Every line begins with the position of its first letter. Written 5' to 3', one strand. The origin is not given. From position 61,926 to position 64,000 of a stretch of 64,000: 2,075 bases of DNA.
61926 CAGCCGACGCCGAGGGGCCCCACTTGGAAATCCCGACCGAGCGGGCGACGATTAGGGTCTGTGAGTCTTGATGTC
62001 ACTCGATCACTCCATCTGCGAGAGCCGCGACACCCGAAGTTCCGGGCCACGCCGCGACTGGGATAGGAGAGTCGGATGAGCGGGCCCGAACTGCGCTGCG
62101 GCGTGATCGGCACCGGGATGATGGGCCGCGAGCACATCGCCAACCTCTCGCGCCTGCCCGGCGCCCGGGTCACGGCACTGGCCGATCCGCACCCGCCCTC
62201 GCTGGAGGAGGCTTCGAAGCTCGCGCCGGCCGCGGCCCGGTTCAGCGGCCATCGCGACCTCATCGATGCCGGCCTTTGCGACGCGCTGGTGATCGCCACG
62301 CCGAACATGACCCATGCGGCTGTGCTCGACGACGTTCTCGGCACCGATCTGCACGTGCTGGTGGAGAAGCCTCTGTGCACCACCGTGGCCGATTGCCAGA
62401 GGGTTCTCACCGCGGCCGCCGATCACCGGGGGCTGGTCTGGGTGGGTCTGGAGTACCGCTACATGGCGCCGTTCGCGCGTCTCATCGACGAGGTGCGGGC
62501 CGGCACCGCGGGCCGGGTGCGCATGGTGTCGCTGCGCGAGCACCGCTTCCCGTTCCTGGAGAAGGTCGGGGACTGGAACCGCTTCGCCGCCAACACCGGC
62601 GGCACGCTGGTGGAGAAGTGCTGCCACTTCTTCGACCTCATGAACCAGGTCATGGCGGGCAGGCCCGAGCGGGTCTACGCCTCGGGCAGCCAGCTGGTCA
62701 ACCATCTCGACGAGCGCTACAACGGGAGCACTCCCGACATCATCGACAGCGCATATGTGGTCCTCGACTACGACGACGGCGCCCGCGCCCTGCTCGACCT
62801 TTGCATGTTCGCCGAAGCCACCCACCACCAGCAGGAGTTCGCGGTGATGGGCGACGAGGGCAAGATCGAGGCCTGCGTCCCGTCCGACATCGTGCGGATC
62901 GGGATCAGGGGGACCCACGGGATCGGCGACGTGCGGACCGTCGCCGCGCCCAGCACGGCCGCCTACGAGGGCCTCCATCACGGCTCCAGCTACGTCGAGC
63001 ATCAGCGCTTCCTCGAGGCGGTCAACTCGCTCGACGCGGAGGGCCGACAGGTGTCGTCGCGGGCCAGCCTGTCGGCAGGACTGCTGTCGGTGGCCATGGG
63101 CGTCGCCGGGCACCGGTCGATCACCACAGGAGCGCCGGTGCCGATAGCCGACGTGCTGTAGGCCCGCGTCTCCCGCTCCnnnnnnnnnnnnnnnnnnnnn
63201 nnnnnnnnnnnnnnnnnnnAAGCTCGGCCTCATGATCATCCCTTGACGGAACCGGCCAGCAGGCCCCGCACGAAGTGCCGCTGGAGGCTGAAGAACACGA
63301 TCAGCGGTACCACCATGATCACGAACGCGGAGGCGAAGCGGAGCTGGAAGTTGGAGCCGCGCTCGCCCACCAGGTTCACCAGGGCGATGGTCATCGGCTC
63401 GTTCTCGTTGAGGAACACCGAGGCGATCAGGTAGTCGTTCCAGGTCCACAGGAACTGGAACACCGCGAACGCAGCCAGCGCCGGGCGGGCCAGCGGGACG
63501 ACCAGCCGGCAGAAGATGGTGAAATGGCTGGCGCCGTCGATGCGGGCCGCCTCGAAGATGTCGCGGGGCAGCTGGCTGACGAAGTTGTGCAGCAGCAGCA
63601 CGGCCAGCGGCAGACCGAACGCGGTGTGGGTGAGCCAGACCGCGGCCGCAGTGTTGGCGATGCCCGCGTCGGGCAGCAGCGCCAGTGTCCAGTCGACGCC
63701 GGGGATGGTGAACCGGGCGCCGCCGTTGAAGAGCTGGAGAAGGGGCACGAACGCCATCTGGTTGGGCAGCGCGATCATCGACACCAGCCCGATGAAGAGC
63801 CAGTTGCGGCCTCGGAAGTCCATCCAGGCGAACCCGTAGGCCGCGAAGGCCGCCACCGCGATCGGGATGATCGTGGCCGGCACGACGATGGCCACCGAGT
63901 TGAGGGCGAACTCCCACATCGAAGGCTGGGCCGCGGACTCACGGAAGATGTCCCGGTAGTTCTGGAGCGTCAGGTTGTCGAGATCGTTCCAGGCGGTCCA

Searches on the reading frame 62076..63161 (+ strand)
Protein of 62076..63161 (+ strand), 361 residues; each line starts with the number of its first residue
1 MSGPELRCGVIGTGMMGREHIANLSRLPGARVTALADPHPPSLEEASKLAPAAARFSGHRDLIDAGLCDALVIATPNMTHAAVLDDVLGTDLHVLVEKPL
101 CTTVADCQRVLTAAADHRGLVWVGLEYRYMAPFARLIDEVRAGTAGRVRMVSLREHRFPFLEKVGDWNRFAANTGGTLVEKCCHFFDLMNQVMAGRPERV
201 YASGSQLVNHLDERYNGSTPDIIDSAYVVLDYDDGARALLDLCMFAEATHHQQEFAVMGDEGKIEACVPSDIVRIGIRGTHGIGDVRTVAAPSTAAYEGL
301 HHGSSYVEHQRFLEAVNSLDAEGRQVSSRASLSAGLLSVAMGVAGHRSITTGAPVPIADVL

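Call 45: search_protein_families(library=pfam, proteins=[window:62076-63161:+], max_evalue=0.001)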
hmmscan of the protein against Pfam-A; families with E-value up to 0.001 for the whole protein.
window:62076-63161:+ (361 aa): 3 families
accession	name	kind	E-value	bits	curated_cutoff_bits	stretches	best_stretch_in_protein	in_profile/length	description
PF01408.29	GFO_IDH_MocA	-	5.9e-26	92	24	1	6-124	1-119/120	Oxidoreductase family, NAD-binding Rossmann fold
PF02894.22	GFO_IDH_MocA_C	-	3.9e-23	82.9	22.9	1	140-357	4-218/218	Oxidoreductase family, C-terminal alpha/beta domain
PF22725.1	GFO_IDH_MocA_C3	-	6.3e-18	65.4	27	1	136-265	4-124/124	GFO/IDH/MocA C-terminal domain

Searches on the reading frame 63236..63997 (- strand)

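Call 45: search_protein_families(library=pfam, proteins=[window:63236-63997:-], max_evalue=0.001)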
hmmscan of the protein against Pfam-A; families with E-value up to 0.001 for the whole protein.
window:63236-63997:- (253 aa): 1 family
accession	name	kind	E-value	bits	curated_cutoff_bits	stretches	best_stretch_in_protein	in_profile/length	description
PF00528.27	BPD_transp_1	-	9.6e-17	61.7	26.4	1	48-245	4-181/184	Binding-protein-dependent transport system inner membrane component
